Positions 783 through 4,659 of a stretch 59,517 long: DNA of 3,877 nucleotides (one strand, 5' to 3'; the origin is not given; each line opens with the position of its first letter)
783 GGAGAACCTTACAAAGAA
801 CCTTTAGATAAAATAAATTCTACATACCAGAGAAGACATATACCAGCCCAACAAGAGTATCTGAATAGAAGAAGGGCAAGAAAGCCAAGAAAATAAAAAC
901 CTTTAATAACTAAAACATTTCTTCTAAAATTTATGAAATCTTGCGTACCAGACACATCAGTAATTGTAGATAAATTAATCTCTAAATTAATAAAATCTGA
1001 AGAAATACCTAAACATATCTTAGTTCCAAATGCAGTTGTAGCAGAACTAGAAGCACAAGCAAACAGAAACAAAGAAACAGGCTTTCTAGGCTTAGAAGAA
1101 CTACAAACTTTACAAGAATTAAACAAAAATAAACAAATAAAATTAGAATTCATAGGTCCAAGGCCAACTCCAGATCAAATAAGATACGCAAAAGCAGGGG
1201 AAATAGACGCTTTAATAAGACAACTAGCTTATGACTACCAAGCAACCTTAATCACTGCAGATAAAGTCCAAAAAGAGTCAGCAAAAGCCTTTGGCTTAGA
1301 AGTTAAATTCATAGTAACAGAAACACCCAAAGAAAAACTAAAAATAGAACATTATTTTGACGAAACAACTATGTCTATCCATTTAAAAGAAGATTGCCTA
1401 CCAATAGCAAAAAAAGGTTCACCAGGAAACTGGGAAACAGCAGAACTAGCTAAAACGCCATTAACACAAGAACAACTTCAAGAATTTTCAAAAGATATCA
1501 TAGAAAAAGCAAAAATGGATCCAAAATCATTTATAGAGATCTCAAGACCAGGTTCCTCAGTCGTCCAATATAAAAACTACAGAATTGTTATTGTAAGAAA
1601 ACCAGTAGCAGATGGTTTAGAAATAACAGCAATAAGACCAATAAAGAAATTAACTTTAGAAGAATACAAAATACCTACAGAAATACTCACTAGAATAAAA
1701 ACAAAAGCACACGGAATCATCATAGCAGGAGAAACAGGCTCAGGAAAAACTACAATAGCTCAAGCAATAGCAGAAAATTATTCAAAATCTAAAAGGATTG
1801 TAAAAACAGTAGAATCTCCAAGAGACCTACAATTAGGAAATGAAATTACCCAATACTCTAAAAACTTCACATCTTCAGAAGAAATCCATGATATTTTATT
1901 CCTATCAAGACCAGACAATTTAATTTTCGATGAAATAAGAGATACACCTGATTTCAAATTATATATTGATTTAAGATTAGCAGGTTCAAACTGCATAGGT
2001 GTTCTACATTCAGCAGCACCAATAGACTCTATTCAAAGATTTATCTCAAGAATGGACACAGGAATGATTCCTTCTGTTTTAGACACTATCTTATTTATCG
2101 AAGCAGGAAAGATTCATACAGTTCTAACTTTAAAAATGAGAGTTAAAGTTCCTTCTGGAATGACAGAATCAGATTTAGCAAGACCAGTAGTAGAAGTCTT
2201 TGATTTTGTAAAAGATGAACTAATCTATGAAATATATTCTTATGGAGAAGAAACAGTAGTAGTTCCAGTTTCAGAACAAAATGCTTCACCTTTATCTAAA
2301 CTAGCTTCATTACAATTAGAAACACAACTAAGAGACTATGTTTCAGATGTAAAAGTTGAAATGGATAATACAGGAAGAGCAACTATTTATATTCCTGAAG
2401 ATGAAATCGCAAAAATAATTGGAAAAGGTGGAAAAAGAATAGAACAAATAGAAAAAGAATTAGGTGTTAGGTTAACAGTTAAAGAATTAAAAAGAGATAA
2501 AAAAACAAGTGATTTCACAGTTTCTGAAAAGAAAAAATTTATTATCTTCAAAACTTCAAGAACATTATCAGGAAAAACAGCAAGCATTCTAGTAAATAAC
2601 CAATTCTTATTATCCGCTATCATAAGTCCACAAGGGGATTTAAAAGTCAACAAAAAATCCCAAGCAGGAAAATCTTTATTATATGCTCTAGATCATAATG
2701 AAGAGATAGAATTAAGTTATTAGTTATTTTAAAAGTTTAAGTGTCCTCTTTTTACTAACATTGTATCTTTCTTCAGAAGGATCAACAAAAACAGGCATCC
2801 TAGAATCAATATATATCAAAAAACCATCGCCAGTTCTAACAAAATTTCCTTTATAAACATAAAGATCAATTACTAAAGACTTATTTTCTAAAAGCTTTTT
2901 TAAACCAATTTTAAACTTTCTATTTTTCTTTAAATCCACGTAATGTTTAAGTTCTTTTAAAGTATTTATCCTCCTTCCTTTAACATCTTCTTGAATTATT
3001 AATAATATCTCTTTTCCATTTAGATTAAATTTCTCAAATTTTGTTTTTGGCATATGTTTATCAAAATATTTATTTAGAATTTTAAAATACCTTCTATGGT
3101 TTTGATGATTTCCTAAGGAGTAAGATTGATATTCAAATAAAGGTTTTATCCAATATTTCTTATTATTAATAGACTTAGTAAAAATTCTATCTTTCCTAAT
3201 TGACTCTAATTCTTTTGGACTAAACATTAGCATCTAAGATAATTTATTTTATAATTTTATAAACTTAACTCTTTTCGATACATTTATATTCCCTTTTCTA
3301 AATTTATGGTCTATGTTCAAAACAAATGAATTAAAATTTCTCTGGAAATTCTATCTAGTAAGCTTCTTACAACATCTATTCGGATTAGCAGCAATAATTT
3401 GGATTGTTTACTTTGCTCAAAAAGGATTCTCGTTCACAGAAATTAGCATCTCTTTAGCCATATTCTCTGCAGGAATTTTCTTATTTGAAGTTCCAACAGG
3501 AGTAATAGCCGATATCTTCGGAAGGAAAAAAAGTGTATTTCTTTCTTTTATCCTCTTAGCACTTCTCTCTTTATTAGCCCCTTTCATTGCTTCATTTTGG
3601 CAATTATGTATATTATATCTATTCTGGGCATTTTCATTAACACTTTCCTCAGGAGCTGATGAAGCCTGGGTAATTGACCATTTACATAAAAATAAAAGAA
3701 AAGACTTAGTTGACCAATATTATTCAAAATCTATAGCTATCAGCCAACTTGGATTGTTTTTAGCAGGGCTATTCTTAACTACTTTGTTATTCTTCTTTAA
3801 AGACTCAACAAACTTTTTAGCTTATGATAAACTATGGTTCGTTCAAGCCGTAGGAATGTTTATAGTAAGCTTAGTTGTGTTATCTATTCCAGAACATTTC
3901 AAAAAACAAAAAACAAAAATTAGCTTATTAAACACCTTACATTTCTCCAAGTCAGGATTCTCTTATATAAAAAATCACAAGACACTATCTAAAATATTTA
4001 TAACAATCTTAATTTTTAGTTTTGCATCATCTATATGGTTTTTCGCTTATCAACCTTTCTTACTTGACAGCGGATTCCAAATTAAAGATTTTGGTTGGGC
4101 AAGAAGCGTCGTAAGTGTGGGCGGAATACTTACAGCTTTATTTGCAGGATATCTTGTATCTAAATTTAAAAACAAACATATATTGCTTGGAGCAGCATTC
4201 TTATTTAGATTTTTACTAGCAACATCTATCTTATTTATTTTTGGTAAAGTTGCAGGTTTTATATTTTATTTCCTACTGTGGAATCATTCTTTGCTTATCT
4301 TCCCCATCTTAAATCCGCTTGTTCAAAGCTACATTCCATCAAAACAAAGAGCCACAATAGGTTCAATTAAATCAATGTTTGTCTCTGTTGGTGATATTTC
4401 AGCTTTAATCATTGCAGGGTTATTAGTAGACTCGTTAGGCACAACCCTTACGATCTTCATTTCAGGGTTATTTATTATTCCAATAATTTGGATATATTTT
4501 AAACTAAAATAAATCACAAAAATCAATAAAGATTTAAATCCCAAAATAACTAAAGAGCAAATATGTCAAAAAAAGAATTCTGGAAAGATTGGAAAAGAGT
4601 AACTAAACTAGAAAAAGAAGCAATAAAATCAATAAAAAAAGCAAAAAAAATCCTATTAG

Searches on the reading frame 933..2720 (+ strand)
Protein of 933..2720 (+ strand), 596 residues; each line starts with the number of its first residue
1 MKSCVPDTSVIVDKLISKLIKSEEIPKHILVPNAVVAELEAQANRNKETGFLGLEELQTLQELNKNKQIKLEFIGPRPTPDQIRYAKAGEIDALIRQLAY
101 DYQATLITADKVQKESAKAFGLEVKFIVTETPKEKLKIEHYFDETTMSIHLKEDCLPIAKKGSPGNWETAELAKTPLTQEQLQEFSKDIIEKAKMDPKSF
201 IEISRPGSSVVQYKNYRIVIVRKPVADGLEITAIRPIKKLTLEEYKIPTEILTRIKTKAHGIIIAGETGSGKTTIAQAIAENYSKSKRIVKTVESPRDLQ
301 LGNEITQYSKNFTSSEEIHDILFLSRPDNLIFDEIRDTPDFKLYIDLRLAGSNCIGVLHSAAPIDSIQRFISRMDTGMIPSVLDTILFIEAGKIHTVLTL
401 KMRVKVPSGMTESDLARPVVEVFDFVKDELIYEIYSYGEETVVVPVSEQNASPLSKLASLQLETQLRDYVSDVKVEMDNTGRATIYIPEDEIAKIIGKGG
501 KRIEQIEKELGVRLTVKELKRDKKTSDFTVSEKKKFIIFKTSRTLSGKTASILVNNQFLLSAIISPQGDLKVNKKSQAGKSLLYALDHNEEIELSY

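Call 15: search_protein_families(library=pfam, proteins=[window:933-2720:+], max_evalue=0.001)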
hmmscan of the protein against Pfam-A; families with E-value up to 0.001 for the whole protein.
window:933-2720:+ (596 aa): 10 families
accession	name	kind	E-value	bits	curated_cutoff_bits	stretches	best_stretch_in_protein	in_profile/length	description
PF00437.27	T2SSE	-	1.9e-12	47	24.9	1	250-385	133-271/370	Type II/IV secretion system protein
PF01850.27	PIN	-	2.9e-08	34.8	23.6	1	5-116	2-117/120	PIN domain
PF00013.35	KH_1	-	1e-07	32.1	21.5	1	484-523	3-41/66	KH domain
PF13173.12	AAA_14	-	5e-06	27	27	1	262-346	5-82/129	AAA domain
PF20720.3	nSTAND3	-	7.5e-06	26.2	27.2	1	257-299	15-57/155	Novel STAND NTPase 3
PF04851.21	ResIII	-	3e-05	24.4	22.5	1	249-292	13-56/164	Type III restriction enzyme, res subunit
PF07650.23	KH_2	-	7.9e-05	22.8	22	1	469-515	14-59/78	KH domain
PF13638.12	PIN_4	-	0.00016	22.4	21.9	1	5-124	2-128/132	PIN domain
PF02223.23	Thymidylate_kin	-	0.00021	21.5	27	1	266-325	3-63/185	Thymidylate kinase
PF00158.32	Sigma54_activat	-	0.00088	19.4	20.2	0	250-290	13-53/168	Sigma-54 interaction domain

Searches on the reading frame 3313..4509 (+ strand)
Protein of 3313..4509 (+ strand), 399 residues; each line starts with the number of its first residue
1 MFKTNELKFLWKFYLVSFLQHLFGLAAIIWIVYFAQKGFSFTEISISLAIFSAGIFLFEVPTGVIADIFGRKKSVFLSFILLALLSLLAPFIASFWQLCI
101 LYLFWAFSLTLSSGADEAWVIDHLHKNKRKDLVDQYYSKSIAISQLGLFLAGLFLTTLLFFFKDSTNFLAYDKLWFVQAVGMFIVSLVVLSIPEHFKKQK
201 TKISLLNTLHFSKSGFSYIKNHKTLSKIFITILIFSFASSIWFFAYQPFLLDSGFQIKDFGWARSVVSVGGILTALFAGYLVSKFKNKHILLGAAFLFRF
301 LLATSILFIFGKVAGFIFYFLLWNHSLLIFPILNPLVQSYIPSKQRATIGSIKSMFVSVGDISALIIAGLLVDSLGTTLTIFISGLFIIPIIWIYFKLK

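Call 15: search_protein_families(library=pfam, proteins=[window:3313-4509:+], max_evalue=0.001)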
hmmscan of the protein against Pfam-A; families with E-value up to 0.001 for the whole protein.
window:3313-4509:+ (399 aa): 4 families
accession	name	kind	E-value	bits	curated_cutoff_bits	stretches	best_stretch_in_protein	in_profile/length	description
PF07690.21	MFS_1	-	3.8e-27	95.6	33.4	2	22-360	10-342/347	Major Facilitator Superfamily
PF05977.19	MFS_3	-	2.6e-06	26.6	27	1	7-389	12-386/524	Transmembrane secretion effector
PF12832.13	MFS_1_like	-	1.6e-05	24.6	25.2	1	30-234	22-224/373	MFS_1 like family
PF00083.30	Sugar_tr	-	0.00016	21.1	22.3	1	42-193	46-192/452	Sugar (and other) transporter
